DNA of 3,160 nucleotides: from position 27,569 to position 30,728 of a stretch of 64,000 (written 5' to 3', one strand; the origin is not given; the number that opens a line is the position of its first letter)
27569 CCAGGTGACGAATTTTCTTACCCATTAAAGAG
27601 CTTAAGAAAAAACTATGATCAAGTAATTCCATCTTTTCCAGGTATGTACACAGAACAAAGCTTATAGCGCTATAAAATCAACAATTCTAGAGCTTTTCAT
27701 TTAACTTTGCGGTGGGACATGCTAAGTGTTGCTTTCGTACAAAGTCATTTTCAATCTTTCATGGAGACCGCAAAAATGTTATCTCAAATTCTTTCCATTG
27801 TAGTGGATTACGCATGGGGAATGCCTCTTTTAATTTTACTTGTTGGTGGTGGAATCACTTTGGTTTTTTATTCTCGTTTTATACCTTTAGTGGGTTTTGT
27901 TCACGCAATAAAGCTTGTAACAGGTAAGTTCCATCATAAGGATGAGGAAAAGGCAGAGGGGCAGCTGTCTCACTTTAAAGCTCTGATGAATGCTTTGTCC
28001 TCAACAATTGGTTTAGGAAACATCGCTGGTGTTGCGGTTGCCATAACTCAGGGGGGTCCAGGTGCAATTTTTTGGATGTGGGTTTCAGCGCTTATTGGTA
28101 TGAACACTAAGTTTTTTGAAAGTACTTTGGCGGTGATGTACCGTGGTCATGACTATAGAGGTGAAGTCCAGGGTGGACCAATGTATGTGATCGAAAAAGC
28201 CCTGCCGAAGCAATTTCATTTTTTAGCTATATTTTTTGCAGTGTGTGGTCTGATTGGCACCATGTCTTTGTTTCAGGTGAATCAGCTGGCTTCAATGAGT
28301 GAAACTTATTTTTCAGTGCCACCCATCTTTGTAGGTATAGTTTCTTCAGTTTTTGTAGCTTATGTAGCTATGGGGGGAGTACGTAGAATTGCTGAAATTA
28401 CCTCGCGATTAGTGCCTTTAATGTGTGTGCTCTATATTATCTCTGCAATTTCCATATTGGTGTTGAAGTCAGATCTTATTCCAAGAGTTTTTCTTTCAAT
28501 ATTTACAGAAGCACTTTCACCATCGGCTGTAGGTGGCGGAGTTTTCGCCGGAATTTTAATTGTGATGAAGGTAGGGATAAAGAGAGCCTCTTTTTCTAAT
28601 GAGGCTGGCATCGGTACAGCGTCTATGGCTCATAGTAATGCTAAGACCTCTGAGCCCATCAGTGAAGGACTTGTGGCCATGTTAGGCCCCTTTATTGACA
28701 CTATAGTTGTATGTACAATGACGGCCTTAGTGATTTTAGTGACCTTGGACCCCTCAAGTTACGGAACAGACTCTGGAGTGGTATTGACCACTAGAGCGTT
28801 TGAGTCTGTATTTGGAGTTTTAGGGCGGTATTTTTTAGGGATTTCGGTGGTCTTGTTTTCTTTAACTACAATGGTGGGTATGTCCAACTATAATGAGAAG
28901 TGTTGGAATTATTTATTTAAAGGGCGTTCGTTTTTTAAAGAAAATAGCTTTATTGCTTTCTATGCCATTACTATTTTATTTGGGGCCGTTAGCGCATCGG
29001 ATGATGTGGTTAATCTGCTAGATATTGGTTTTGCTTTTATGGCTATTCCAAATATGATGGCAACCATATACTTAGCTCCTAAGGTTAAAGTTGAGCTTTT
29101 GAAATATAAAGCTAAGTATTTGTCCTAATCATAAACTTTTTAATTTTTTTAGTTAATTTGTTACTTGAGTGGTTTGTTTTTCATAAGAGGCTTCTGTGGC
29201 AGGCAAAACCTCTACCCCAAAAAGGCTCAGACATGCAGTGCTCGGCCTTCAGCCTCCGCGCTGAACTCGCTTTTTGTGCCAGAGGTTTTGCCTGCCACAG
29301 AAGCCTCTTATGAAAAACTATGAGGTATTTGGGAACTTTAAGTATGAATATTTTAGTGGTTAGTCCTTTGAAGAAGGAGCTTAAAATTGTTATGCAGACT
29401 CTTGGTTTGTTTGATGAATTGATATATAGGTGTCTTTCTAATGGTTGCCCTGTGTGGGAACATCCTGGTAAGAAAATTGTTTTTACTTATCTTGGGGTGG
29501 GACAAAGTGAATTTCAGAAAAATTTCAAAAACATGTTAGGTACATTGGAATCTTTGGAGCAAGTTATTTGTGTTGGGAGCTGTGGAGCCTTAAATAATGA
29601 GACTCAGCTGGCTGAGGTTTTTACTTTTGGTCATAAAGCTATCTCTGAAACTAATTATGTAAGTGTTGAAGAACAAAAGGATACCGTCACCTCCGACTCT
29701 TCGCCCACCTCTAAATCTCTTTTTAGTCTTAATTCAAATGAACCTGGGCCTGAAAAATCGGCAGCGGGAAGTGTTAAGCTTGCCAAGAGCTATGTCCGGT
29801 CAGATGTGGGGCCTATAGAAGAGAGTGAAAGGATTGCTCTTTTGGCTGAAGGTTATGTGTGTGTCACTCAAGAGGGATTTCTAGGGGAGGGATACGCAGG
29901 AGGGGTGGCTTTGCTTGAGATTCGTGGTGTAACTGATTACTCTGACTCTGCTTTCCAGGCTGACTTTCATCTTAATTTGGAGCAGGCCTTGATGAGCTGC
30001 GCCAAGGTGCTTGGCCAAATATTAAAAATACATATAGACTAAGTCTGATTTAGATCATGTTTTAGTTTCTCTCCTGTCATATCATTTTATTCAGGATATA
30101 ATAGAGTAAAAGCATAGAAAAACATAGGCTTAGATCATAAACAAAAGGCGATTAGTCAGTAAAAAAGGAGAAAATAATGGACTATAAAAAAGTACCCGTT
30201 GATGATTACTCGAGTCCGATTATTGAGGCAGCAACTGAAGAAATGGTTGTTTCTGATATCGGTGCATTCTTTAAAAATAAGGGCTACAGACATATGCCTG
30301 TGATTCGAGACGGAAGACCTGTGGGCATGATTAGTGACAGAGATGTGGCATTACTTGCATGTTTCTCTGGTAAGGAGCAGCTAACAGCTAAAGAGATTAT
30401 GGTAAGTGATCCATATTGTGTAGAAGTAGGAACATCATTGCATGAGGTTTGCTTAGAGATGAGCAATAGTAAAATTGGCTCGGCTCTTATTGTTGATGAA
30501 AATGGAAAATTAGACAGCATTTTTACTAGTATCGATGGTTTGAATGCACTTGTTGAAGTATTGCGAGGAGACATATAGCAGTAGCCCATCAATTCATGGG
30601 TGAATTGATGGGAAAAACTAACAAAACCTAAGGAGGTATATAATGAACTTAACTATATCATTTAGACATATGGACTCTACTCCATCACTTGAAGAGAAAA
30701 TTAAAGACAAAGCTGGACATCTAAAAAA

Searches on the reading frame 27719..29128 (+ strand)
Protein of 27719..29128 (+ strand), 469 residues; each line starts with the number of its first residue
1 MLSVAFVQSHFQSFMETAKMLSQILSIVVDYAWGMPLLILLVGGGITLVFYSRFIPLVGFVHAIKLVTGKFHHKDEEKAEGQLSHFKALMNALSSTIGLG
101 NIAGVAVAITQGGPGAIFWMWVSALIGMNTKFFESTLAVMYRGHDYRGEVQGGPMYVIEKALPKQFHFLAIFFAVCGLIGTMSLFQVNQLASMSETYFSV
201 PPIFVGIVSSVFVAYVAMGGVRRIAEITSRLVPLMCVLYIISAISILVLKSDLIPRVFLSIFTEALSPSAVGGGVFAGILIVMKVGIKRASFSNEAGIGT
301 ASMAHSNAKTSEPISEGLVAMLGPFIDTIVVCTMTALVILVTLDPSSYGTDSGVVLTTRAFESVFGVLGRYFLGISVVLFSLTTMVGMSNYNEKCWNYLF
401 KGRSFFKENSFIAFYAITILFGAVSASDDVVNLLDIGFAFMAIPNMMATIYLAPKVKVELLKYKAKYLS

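Call 89: search_protein_families(library=pfam, proteins=[window:27719-29128:+], max_evalue=0.01)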
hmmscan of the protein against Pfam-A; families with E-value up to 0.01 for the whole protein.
window:27719-29128:+ (469 aa): 1 family
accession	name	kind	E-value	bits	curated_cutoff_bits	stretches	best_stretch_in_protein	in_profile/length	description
PF01235.23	Na_Ala_symp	-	2.3e-121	406.2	24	1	74-466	4-382/392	Sodium:alanine symporter family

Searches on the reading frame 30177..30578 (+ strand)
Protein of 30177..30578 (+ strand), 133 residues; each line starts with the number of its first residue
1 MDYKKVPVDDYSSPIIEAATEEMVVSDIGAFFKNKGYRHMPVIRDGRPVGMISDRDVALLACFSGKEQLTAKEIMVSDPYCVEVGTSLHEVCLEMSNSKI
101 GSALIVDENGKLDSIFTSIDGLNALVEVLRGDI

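Call 33: find_encoding_contigs(protein=window:30177-30578:+, flank=4000, max_places=10)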
Protein window:30177-30578:+ (133 aa): 10 contigs read that carry it; 8 places shown.
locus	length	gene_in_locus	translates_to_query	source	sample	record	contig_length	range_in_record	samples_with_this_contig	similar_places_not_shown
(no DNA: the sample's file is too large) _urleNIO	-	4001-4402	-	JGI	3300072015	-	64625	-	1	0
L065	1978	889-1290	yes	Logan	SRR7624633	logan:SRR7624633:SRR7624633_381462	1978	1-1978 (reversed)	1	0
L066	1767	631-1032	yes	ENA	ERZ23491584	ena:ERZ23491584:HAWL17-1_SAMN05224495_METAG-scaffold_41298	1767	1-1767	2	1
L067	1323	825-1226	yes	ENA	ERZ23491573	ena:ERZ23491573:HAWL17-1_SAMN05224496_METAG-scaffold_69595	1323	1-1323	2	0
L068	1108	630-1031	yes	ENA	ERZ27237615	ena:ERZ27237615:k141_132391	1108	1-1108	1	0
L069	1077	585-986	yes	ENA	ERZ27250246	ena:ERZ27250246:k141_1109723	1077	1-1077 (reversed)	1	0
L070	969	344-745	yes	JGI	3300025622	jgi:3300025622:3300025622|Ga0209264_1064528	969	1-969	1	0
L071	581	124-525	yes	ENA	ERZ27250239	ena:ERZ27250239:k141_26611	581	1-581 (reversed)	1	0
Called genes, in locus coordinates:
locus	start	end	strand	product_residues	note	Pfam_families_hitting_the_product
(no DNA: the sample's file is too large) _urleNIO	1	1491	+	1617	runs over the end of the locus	-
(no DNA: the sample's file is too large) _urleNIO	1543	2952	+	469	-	PF01235:Na_Ala_symp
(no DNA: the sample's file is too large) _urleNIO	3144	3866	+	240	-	-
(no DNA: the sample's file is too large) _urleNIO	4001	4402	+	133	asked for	PF00571:CBS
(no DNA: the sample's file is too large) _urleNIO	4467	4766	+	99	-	PF02482:Ribosomal_S30AE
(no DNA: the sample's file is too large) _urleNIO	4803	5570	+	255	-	PF00027:cNMP_binding, PF13545:HTH_Crp_2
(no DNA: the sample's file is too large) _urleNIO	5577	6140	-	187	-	PF13453:Zn_ribbon_TFIIB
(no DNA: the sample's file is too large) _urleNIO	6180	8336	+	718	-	PF00324:AA_permease, PF03845:Spore_permease, PF13520:AA_permease_2, PF00582:Usp (faint)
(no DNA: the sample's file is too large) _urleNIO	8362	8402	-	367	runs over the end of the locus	PF01625:PMSR, PF01641:SelR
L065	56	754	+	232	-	-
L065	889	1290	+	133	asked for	PF00571:CBS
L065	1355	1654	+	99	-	PF02482:Ribosomal_S30AE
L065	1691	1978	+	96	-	?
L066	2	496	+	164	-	?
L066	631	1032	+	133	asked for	PF00571:CBS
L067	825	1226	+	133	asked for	PF00571:CBS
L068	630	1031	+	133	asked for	PF00571:CBS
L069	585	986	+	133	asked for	PF00571:CBS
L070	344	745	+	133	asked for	PF00571:CBS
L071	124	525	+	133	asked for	PF00571:CBS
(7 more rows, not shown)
